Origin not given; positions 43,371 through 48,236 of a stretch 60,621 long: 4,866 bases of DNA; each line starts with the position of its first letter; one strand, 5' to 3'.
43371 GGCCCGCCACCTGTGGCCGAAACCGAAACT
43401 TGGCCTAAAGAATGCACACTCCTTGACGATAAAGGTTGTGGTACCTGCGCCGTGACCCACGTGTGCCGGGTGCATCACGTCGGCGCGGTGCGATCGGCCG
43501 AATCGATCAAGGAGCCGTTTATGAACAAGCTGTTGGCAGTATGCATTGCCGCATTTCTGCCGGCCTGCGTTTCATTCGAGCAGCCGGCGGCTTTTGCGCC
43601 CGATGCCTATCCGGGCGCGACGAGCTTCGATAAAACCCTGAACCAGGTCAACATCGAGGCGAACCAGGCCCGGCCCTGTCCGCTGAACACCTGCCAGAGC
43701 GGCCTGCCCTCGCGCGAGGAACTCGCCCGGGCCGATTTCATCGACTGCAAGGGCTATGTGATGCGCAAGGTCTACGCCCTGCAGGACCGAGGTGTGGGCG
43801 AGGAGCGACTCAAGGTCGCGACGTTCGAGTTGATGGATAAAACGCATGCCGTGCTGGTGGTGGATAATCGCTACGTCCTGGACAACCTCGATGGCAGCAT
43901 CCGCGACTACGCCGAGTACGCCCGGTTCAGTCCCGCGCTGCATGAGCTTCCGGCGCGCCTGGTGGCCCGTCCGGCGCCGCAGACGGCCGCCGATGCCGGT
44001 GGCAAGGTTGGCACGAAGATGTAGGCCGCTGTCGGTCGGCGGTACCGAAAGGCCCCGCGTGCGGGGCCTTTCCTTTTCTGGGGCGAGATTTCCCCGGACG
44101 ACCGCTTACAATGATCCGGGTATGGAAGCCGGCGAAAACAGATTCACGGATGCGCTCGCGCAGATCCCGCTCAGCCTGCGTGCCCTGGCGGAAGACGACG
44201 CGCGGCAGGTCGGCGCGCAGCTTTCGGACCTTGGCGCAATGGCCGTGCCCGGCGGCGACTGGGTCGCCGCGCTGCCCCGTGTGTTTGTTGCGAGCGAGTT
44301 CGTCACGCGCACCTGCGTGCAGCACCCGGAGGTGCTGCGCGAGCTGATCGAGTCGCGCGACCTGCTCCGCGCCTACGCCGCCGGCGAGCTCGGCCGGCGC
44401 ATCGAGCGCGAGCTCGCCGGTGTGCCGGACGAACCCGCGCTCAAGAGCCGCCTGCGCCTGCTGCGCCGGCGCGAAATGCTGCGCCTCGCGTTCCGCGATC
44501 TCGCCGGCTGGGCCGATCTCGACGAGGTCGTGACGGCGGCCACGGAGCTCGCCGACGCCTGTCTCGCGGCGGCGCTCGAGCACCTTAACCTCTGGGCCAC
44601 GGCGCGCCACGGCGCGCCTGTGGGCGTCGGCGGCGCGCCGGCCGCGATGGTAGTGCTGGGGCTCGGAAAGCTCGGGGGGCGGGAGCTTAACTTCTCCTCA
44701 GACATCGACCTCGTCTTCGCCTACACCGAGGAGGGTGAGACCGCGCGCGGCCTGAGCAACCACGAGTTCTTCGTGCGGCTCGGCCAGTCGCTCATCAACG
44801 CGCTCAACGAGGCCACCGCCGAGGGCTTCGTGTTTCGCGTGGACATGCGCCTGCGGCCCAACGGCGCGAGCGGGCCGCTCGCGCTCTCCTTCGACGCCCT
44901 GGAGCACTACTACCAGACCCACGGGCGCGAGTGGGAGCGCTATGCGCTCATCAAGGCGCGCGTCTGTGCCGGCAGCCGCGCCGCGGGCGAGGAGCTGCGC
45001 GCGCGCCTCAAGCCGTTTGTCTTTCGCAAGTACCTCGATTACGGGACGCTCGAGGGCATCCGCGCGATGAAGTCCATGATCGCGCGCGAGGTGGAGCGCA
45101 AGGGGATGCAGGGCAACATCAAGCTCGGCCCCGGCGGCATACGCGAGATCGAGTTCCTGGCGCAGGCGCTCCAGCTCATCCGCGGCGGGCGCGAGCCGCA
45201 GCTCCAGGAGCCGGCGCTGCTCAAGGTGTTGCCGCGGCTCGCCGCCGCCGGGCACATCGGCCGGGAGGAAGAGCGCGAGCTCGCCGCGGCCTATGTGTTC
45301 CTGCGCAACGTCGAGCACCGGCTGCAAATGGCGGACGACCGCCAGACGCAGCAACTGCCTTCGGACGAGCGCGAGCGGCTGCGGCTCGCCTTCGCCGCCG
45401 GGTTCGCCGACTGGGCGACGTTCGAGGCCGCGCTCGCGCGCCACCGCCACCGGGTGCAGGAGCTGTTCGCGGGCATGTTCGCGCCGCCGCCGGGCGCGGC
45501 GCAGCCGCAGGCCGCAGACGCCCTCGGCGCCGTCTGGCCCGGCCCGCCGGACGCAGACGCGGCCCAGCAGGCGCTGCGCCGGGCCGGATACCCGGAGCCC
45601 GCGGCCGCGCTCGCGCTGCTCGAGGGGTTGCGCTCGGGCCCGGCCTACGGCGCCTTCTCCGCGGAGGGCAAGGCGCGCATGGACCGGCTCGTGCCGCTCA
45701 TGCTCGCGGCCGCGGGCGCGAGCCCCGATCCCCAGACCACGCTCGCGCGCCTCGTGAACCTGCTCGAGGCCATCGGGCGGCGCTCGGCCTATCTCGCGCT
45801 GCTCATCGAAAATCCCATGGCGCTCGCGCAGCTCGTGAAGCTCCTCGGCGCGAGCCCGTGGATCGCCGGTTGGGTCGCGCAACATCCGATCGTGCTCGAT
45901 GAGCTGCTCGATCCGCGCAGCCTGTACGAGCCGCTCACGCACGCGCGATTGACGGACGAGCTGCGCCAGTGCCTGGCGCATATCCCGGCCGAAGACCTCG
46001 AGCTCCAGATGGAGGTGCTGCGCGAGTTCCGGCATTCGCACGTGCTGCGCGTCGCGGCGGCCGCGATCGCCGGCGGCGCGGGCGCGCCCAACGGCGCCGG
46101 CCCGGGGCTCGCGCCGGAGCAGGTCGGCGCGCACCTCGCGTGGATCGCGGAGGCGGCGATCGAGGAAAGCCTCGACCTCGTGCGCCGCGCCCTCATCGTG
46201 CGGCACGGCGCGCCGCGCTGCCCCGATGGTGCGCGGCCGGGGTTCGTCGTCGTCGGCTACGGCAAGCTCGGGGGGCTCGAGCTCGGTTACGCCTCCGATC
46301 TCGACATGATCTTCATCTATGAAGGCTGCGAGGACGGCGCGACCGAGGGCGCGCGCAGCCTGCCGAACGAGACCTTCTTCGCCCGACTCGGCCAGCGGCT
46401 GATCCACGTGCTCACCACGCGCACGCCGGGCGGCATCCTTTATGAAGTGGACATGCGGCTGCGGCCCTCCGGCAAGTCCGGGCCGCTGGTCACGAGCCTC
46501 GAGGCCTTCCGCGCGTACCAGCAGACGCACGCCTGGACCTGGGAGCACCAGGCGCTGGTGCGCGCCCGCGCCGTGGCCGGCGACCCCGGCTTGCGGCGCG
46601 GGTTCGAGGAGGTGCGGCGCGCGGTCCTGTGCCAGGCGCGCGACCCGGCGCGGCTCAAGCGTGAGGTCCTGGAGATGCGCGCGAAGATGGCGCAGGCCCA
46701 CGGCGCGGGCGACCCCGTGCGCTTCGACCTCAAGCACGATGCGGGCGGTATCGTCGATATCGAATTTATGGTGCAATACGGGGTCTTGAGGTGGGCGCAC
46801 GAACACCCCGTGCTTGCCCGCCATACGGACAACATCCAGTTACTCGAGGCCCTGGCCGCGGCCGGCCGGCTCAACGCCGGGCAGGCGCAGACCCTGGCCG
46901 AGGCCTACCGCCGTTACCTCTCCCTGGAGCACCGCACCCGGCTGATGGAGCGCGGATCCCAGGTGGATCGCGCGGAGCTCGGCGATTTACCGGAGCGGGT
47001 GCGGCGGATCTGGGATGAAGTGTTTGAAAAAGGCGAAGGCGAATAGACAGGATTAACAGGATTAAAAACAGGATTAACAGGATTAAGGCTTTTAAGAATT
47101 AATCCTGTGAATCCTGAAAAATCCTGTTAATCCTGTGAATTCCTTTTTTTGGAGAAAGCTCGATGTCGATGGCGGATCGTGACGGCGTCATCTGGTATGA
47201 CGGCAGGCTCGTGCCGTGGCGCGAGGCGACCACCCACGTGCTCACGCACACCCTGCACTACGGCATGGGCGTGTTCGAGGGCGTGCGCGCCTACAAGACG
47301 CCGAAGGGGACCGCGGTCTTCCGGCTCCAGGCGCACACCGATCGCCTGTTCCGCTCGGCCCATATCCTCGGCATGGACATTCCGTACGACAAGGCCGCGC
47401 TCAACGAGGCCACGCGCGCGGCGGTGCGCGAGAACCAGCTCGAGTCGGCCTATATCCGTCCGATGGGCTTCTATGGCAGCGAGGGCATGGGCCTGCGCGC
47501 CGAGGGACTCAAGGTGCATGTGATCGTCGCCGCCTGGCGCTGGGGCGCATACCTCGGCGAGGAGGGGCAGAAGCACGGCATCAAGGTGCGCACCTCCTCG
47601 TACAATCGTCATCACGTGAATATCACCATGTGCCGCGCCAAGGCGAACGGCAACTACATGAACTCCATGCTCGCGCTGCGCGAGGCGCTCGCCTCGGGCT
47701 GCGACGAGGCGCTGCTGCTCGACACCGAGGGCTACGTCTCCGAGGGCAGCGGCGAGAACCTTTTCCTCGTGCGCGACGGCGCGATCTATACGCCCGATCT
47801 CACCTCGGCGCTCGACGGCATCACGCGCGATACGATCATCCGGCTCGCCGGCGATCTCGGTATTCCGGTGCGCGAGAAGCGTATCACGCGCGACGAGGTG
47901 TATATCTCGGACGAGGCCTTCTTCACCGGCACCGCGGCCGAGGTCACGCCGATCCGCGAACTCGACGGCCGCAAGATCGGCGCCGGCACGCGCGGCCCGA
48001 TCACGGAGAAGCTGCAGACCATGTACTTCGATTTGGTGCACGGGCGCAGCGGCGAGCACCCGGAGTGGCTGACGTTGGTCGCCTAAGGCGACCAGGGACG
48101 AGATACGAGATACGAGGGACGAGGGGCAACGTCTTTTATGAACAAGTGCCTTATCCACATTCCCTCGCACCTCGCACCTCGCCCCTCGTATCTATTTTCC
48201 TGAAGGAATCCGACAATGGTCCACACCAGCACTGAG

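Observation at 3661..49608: Pervasive intergenic stem-loops whose arms are tandem arrays of 7-10 nt units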

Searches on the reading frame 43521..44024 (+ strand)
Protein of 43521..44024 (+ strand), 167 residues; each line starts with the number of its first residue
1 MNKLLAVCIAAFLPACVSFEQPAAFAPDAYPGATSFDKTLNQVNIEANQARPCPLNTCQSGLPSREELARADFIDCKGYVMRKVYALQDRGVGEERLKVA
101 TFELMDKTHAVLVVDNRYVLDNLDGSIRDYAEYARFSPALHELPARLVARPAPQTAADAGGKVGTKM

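Call 81: search_protein_families(library=pfam, proteins=[window:43521-44024:+])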
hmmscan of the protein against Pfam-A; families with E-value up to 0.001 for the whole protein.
window:43521-44024:+ (167 aa): 1 family
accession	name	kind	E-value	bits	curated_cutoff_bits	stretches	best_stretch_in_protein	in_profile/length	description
PF06035.17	Peptidase_C93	-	1.9e-06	28.2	27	1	38-131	40-136/162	Bacterial transglutaminase-like cysteine proteinase BTLCP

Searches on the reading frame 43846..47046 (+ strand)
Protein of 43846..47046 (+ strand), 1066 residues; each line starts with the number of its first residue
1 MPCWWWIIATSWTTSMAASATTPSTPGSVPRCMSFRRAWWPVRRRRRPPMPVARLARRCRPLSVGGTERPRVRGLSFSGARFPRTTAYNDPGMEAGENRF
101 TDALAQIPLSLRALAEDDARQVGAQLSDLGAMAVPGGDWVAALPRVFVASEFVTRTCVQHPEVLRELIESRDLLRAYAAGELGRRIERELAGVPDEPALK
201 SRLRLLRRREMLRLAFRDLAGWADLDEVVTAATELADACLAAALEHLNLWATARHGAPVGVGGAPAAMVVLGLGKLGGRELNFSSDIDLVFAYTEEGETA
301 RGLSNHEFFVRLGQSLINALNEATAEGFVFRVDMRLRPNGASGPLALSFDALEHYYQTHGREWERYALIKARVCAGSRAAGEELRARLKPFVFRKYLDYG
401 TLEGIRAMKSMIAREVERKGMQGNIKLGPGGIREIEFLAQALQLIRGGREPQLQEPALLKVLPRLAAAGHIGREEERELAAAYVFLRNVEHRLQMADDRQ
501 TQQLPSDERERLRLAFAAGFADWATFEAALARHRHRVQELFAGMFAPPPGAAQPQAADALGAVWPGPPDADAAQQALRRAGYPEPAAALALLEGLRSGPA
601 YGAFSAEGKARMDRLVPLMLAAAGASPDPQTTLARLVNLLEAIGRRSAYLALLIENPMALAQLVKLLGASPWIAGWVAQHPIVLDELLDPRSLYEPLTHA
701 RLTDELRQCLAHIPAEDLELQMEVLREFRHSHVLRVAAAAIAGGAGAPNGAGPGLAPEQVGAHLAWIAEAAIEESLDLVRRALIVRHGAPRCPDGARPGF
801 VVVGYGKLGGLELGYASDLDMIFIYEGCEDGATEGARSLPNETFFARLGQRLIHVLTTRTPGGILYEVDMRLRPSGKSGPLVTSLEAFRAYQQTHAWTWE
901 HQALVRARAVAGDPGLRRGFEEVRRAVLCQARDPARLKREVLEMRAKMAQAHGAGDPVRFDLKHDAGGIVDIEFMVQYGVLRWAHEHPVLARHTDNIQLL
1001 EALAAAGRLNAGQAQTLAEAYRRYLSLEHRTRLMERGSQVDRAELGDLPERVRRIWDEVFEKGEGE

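Call 14: search_protein_families(library=pfam, proteins=[window:43846-47046:+])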
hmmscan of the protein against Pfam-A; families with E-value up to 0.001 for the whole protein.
window:43846-47046:+ (1066 aa): 3 families
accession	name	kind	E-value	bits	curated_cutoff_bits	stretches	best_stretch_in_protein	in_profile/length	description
PF03710.21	GlnE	-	1.9e-157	522.6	24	2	661-922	2-251/252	Glutamate-ammonia ligase adenylyltransferase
PF08335.16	GlnD_UR_UTase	-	1.6e-45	155.1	21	2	406-545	1-141/141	GlnD PII-uridylyltransferase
PF10335.14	DUF294_C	-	7e-06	26.4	22.5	0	994-1055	62-126/145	Putative nucleotidyltransferase substrate binding domain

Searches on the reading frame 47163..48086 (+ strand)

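Call 14: search_protein_families(library=pfam, proteins=[window:47163-48086:+])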
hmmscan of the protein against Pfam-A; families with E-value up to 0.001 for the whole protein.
window:47163-48086:+ (307 aa): 1 family
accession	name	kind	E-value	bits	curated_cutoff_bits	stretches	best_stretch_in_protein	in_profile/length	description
PF01063.24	Aminotran_4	-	8.2e-54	183.2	28.5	1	36-266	1-222/223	Amino-transferase class IV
